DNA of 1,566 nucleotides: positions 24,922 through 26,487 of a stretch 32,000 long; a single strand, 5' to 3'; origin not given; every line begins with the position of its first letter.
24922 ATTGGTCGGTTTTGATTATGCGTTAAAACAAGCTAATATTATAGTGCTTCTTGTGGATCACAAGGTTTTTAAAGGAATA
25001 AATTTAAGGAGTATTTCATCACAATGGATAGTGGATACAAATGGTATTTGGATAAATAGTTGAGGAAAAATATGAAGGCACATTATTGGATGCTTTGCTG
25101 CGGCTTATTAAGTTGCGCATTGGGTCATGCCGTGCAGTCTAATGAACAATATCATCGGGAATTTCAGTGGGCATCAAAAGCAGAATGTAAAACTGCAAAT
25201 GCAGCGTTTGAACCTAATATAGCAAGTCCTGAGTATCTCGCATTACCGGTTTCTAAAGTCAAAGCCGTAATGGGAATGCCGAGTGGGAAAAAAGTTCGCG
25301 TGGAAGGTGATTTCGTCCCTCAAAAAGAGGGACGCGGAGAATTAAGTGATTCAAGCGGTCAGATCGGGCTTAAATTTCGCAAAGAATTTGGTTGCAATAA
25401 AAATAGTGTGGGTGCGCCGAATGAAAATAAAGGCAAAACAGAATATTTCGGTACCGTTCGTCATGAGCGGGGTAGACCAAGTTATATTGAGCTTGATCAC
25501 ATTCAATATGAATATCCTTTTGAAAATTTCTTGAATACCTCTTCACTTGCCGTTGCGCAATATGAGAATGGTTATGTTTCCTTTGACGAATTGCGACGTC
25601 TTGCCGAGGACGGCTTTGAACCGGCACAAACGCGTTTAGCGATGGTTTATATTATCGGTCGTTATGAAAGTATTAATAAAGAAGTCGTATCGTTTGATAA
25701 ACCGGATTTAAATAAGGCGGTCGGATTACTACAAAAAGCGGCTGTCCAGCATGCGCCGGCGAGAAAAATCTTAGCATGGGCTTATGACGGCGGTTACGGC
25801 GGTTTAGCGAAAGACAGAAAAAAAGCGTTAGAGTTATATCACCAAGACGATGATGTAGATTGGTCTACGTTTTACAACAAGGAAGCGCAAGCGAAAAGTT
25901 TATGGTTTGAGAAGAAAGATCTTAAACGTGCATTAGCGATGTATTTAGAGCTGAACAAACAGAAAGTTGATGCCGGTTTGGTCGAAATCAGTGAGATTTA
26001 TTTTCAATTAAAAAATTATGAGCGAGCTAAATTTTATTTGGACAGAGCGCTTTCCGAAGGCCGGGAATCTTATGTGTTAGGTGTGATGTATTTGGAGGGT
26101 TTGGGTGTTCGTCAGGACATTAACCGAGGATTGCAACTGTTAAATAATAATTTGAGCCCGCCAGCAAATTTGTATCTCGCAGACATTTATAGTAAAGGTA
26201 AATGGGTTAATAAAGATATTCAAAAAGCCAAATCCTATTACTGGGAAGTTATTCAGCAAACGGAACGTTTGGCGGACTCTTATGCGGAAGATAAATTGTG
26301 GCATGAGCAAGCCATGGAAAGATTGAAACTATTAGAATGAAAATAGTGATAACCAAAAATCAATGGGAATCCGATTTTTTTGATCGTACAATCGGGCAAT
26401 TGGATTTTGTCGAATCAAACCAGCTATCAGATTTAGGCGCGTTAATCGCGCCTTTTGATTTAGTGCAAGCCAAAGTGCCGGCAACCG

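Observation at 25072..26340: Signal-peptide protein with Sel1 repeats, translationally coupled into the ECA operon between wecC and wecD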

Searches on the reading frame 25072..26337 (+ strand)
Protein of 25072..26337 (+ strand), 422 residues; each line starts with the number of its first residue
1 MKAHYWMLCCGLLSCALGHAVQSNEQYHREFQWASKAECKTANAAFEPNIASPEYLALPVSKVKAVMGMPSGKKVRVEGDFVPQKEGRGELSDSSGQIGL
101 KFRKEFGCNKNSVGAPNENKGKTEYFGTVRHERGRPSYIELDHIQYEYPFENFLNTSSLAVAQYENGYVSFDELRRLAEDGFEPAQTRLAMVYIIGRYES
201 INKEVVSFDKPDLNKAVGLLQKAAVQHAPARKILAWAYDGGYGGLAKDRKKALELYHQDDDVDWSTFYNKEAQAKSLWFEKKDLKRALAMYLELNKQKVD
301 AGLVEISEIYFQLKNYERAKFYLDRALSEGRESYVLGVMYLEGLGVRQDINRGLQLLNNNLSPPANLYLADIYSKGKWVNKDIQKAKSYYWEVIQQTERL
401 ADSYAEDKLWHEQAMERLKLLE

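Call 3: search_protein_families(library=pfam, proteins=[window:25072-26337:+], max_evalue=1)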
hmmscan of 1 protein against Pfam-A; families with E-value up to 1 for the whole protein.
window:25072-26337:+ (422 aa): 6 families
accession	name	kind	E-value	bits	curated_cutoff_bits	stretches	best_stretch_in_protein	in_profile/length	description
PF08238.18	Sel1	-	1.3e-12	48.2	30.7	3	334-357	5-28/36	Sel1 repeat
PF13181.12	TPR_8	-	0.00077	19.9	25.7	1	304-328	5-29/34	Tetratricopeptide repeat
PF07719.23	TPR_2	-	0.0064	17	27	1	303-328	4-29/34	Tetratricopeptide repeat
PF14559.12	TPR_19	-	0.026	15.3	25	1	281-335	4-61/68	Tetratricopeptide repeat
PF00515.34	TPR_1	-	0.085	13.2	27.8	1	309-328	10-29/34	Tetratricopeptide repeat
PF22883.1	Consortin_N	-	0.42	11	27.7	0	305-319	11-25/52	Consortin, N-terminal domain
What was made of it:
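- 25582..26334 (+): Sel1-like/TPR-like repeat solenoid, residues about 171-421, about 7 helical hairpins. Pfam Sel1 E 1.3e-12 and TPR_8/TPR_2 (call 3).
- On Sel1-like repeat proteins (Pfam PF08238): 48.2 bits against a cut-off of 30.7, in 3 stretches (call 3).
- Closest known: Bacterial Sel1-like repeat. Same: Pfam Sel1 is above the cut-off (call 3).
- Checked: Sel1 repeats: Pfam PF08238, 48.2 bits against a cut-off of 30.7, in 3 stretches, plus one TPR-like unit (call 3).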

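Call 4: search_protein_families(library=ncbifam, proteins=[window:25072-26337:+], max_evalue=1)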
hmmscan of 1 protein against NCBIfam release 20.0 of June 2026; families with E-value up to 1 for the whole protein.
window:25072-26337:+ (422 aa): 1 family
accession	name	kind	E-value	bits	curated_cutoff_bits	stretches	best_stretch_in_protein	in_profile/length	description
NF047621.1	FlgprotMotXVib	equivalog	0.052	13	330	1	334-393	76-138/211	flagellar protein MotX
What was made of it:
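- Closest known: Bacterial Sel1-like repeat. Different: NCBIfam MotX scores only 13 bits against a cut-off of 330 (call 4).
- Tried and rejected: NCBIfam gave only a meaningless MotX hit of 13 bits (call 4).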

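Call 5: find_homologous_proteins(query=window:25072-26337:+, max_evalue=0.001)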
Query window:25072-26337:+ (422 aa): 4 proteins with E <= 0.001 among 7608 candidates.
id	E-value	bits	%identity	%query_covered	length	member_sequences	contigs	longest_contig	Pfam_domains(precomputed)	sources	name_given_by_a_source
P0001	2.4e-285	964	100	100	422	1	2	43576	PF08238.19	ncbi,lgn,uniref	ncbi:tetratricopeptide repeat protein [Glaesserella sp.]|uniref:tetratricopeptide repeat protein n=1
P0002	1.0e-208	712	73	100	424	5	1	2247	PF08238.19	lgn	-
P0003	1.7e-11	62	26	36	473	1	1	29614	PF13424.13,PF23310.2,PF13432.13,PF08238.19,PF13174.13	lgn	-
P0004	1.8e-6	46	35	27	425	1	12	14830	PF08238.19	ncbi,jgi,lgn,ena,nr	ncbi:MAG: sel1 repeat family protein [Desulfobacteraceae bacterium]|jgi:TPR repeat protein|nr:sel1 r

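Call 8: find_encoding_contigs(protein=P0001, flank=10000, max_places=6)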
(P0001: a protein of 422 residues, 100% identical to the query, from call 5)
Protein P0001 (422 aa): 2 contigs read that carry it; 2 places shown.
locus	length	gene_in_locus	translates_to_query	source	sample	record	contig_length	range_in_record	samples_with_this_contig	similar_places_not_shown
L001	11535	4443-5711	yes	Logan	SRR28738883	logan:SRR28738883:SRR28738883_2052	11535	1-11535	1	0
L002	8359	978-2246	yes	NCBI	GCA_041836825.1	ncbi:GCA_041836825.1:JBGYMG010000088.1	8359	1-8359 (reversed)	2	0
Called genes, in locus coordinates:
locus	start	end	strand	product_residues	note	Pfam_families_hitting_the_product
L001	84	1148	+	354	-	PF00953:Glycos_transf_4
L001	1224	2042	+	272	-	-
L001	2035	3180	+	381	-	PF02350:Epimerase_2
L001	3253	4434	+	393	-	PF03721:UDPG_MGDP_dh_N, PF00984:UDPG_MGDP_dh, PF03720:UDPG_MGDP_dh_C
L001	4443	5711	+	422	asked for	PF08238:Sel1 (faint)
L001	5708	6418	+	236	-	PF00583:Acetyltransf_1, PF13673:Acetyltransf_10, PF13508:Acetyltransf_7, PF08445:FR47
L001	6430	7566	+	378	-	PF00155:Aminotran_1_2, PF01041:DegT_DnrJ_EryC1, PF00266:Aminotran_5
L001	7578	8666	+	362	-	PF07429:Glyco_transf_56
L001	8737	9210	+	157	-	PF27255:PM1805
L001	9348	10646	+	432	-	PF06899:WzyE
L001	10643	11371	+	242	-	PF03808:Glyco_tran_WecG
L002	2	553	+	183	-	?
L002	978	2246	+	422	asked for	PF08238:Sel1 (faint)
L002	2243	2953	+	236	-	PF13302:Acetyltransf_3 (weak), PF00583:Acetyltransf_1, PF13673:Acetyltransf_10, PF13508:Acetyltransf_7, PF08445:FR47 (weak)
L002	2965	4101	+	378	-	PF01041:DegT_DnrJ_EryC1, PF00155:Aminotran_1_2, PF00266:Aminotran_5 (weak)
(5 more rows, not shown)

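Call 9: find_encoding_contigs(protein=P0002, flank=10000, max_places=6)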
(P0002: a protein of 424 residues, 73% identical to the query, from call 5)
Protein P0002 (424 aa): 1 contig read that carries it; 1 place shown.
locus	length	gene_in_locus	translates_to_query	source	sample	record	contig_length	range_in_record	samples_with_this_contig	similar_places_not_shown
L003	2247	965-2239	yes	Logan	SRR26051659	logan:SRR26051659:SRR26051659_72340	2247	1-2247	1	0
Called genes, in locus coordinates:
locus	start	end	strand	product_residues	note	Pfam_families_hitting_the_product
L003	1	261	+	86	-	?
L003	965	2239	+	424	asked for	PF08238:Sel1 (faint)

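Call 24: find_homologous_proteins(query=A3, max_evalue=1e-10)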
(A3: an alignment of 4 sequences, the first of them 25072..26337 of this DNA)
Query A3 (4 sequences) (422 aa, profile of the alignment): 8 proteins with E <= 1e-10 among 8000 candidates.
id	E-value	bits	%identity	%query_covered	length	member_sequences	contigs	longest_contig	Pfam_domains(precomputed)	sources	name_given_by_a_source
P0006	4.0e-219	746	36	100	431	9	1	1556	PF08238.19,PF07719.24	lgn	-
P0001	8.5e-216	735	100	100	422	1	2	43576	PF08238.19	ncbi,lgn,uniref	ncbi:tetratricopeptide repeat protein [Glaesserella sp.]|uniref:tetratricopeptide repeat protein n=1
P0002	1.6e-215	734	73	100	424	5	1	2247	PF08238.19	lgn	-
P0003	2.8e-18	84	26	36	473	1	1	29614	PF13424.13,PF23310.2,PF13432.13,PF08238.19,PF13174.13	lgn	-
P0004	1.1e-15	76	35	27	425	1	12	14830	PF08238.19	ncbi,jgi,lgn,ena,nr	ncbi:MAG: sel1 repeat family protein [Desulfobacteraceae bacterium]|jgi:TPR repeat protein|nr:sel1 r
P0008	1.3e-15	76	27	55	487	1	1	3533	PF08238.19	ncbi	-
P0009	5.3e-15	73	24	34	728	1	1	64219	PF13365.13,PF23310.2,PF08238.19,PF20308.5,PF00089.33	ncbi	-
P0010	3.5e-12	64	33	18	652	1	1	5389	PF00656.28,PF08238.19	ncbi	ncbi:MAG: caspase family protein [Gemmataceae bacterium]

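Call 25: predict_structure(alignment_id=A2)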
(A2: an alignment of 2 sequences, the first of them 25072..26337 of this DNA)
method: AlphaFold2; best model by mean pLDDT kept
length: 422 residues; sequences in the alignment: 2
mean_pLDDT: 48.9   pTM: 0.35
mean pLDDT of the five models: 48.9, 48.6, 40.9, 39.8, 39.0
residues with pLDDT >= 90: 13; 70-90: 81; 50-70: 107; < 50: 221
segments of 3 or more residues with pLDDT < 50: 1-169, 199-203, 299-332, 343-346
pLDDT, mean of each block of 10 residues (from residue 1): 32 25 20 26 24 24 27 23 21 28 26 26 26 26 23 26 34 70 67 58 56 79 74 65 67 64 61 58 51 51 37 35 35 57 59 75 80 84 93 83 65 86 84
secondary structure, 60 per line:
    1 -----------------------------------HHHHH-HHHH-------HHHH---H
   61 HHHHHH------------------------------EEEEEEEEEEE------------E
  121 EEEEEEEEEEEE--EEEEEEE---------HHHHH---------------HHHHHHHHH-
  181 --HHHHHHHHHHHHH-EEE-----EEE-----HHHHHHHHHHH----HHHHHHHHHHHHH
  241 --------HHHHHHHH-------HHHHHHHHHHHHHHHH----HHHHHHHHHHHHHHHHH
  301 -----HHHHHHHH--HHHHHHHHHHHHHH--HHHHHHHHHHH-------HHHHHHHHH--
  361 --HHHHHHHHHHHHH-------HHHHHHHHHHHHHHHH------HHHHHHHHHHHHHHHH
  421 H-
elements in order: H36-40 H42-45 H53-56 H60-66 E97-107 E120-132 E135-141 H151-155 H171-179 H183-195 E197-199 E205-207 H213-223 H228-240 H249-256 H264-279 H284-300 H306-313 H316-329 H332-342 H350-358 H363-375 H383-398 H405-421
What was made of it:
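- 25582..26334 (+): Helices in the AF2 model (call 25).
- On Sel1-like repeat proteins (Pfam PF08238): The AF2 full-length model shows about 14 helices in pairs over residues 171-421, with pLDDT 55-93 in that part (call 25).
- Checked: The AF2 model shows about 7 helical hairpins from residues 171-421 (call 25).
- Tried and rejected: Full-length AF2 with 2 sequences gave an unusable N-terminus (pLDDT below 30, call 25).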

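Call 29: find_related_loci(query=A3, collection=metagenome_contigs, flank=10000)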
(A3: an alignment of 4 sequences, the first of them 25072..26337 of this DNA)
Query A3 (422 aa) in metagenome_contigs; peptide patterns used: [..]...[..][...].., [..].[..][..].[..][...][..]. (x = any residue, [..] = any of these).
146 stretches matched a pattern, but none encodes a relative of the query by tblastn (E <= 1e-3).
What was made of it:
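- There is nothing in the JGI metagenomes (call 29).
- Tried and rejected: A JGI metagenome scan with the family alignment found nothing (call 29).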

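Call 52: list_cluster_members(proteins=[P0002, P0005, P0006, P0001])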
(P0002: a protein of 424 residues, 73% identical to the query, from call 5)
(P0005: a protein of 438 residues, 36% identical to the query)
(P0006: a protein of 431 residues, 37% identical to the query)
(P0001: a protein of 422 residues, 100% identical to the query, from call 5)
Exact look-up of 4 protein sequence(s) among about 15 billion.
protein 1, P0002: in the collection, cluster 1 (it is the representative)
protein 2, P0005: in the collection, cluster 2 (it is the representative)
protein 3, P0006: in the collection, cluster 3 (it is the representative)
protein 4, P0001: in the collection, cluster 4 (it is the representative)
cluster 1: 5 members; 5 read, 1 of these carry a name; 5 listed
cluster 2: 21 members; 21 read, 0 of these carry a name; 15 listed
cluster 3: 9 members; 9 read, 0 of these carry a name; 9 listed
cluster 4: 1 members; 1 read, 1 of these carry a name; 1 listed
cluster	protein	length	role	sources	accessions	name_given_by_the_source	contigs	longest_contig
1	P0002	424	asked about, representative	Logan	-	-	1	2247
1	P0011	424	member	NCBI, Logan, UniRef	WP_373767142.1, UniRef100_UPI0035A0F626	tetratricopeptide repeat protein [Glaesserella sp.] | tetratricopeptide repeat protein n=1 Tax=Glaesserella sp. TaxID=2094731 ...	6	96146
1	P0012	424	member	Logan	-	-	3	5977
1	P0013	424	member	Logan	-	-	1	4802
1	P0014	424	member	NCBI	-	-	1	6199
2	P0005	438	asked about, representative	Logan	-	-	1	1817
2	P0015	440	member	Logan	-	-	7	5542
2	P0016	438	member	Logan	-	-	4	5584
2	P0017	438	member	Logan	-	-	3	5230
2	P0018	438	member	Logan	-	-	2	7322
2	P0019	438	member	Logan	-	-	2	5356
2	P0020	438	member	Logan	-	-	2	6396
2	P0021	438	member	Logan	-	-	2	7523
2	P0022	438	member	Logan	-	-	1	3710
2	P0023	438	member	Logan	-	-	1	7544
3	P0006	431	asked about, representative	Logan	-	-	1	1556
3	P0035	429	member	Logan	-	-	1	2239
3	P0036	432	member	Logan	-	-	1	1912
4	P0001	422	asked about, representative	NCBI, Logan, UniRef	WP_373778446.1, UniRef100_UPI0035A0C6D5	tetratricopeptide repeat protein [Glaesserella sp.] | tetratricopeptide repeat protein n=1 Tax=Glaesserella sp. TaxID=2094731 ...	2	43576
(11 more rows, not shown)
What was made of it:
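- The ORF is intact in 36 cluster members across three bacterial families (call 52).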

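Call 53: find_encoding_contigs(protein=P0011, flank=10000, max_places=6)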
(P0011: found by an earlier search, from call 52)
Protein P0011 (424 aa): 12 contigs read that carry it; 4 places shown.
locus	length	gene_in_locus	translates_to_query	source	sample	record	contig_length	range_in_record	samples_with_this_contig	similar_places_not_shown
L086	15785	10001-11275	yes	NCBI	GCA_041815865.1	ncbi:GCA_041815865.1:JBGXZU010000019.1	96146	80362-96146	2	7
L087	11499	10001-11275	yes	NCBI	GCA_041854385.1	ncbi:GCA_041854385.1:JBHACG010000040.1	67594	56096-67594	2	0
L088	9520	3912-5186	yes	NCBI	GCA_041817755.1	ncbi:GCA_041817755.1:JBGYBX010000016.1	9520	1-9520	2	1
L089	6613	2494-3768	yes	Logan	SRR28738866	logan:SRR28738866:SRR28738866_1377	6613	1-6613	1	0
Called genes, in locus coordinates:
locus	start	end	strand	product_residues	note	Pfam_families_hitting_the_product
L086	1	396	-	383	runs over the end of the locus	PF22643:NagA_N, PF01979:Amidohydro_1, PF07969:Amidohydro_3 (weak)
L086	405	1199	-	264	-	PF01182:Glucosamine_iso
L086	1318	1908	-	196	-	PF03602:Cons_hypoth95, PF05175:MTS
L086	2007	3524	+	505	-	PF02881:SRP54_N, PF00448:SRP54, PF06414:Zeta_toxin (weak)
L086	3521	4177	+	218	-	PF00005:ABC_tran, PF13304:AAA_21 (weak)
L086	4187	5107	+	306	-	PF18075:FtsX_ECD, PF02687:FtsX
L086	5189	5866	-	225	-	PF27265:YidX_N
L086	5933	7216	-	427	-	PF00202:Aminotran_3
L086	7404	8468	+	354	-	PF00953:Glycos_transf_4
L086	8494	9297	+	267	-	-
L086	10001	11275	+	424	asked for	PF08238:Sel1 (faint)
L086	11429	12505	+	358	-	PF07429:Glyco_transf_56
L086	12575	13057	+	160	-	PF27255:PM1805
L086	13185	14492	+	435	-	PF06899:WzyE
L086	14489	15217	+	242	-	PF03808:Glyco_tran_WecG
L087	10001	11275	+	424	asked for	PF08238:Sel1 (faint)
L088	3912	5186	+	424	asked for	PF08238:Sel1 (faint)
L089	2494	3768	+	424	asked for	PF08238:Sel1 (faint)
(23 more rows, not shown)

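Call 54: find_encoding_contigs(protein=P0023, flank=10000, max_places=4)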
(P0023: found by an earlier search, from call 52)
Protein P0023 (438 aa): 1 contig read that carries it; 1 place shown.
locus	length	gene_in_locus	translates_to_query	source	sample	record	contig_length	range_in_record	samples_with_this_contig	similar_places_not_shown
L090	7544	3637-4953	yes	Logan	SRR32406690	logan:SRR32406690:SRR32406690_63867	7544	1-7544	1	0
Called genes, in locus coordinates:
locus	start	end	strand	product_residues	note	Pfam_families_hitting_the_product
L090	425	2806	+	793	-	PF14814:UB2H, PF00912:Transgly, PF00905:Transpeptidase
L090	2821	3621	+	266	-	PF00378:ECH_1, PF16113:ECH_2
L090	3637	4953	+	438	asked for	PF08238:Sel1 (faint)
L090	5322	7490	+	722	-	PF01627:Hpt (faint), PF02518:HATPase_c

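Call 55: find_encoding_contigs(protein=P0035, flank=10000, max_places=4)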
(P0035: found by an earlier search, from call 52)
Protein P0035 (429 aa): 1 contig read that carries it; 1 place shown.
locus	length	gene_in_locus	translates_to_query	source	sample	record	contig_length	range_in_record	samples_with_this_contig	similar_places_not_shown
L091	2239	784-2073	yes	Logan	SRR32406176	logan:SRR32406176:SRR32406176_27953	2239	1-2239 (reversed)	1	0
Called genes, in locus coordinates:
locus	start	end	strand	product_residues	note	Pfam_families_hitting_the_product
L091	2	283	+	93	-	?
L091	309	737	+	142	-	-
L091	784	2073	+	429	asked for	PF08238:Sel1 (faint)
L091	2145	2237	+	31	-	?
